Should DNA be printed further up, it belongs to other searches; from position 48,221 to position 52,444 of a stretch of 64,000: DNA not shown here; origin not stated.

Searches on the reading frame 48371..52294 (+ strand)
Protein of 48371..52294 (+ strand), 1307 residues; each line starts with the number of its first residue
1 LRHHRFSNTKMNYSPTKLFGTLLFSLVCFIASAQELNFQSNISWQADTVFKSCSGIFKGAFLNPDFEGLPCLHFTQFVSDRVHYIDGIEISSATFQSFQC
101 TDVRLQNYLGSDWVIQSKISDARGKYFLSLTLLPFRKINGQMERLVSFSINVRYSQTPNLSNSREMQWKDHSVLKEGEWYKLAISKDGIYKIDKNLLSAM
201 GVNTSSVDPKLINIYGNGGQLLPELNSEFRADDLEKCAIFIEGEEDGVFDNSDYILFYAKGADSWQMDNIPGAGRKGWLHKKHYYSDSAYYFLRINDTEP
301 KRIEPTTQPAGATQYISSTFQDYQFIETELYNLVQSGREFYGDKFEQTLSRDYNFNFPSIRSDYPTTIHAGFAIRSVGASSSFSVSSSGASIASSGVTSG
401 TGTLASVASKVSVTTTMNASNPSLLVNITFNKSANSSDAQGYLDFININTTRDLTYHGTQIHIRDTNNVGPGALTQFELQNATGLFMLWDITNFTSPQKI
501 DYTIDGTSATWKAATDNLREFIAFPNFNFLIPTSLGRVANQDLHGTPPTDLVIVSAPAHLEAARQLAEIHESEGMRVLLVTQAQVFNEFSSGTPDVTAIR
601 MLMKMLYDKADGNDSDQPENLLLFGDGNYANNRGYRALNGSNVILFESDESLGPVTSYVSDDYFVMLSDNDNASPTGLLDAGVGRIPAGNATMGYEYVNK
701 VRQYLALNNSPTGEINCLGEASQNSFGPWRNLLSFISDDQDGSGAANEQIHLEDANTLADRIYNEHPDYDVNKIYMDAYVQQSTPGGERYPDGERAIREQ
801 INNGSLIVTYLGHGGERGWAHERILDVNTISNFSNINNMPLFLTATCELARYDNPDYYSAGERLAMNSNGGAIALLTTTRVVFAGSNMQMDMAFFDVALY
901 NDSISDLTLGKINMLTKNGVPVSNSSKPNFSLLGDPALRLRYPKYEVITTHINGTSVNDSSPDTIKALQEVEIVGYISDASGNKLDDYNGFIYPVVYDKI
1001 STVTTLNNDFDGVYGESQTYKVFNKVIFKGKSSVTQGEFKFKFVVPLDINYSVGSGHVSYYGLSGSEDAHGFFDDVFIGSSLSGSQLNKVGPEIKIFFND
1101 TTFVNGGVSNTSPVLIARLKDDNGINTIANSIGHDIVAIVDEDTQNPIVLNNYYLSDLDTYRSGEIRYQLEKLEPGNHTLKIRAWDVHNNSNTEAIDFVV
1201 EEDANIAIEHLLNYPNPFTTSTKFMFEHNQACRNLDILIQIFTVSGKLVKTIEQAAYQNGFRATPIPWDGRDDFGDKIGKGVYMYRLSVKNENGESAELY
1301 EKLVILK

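Call 35: search_protein_families(library=ncbifam, proteins=[window:48371-52294:+], max_evalue=0.01)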
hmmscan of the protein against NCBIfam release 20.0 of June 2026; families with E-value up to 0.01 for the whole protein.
window:48371-52294:+ (1307 aa): 6 families
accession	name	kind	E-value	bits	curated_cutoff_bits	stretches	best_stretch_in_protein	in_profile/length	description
NF033707.1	T9SS_sortase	equivalog_domain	0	1242.8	420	1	173-1306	1-1095/1095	type IX secretion system sortase PorU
NF052324.1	PorU_rel_Nterm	equivalog_domain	1.9e-50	172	450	1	178-962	31-787/879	putative type IX secretion system sortase PorU2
NF052318.1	T9SS_sortase_N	equivalog_domain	6.5e-11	42.5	40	1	21-151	6-140/140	type IX secretion system sortase PorU, long form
TIGR04183.1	Por_Secre_tail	domain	8.1e-06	25.7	23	1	1214-1292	2-63/72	T9SS type A sorting domain-containing protein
NF009452.0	PRK12812.1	equivalog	0.00019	20.8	258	1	1234-1297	151-214/289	flagellar basal body rod modification protein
NF005176.1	PRK06655.1-1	equivalog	0.00094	19.2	230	1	1223-1299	87-158/197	flagellar hook assembly protein FlgD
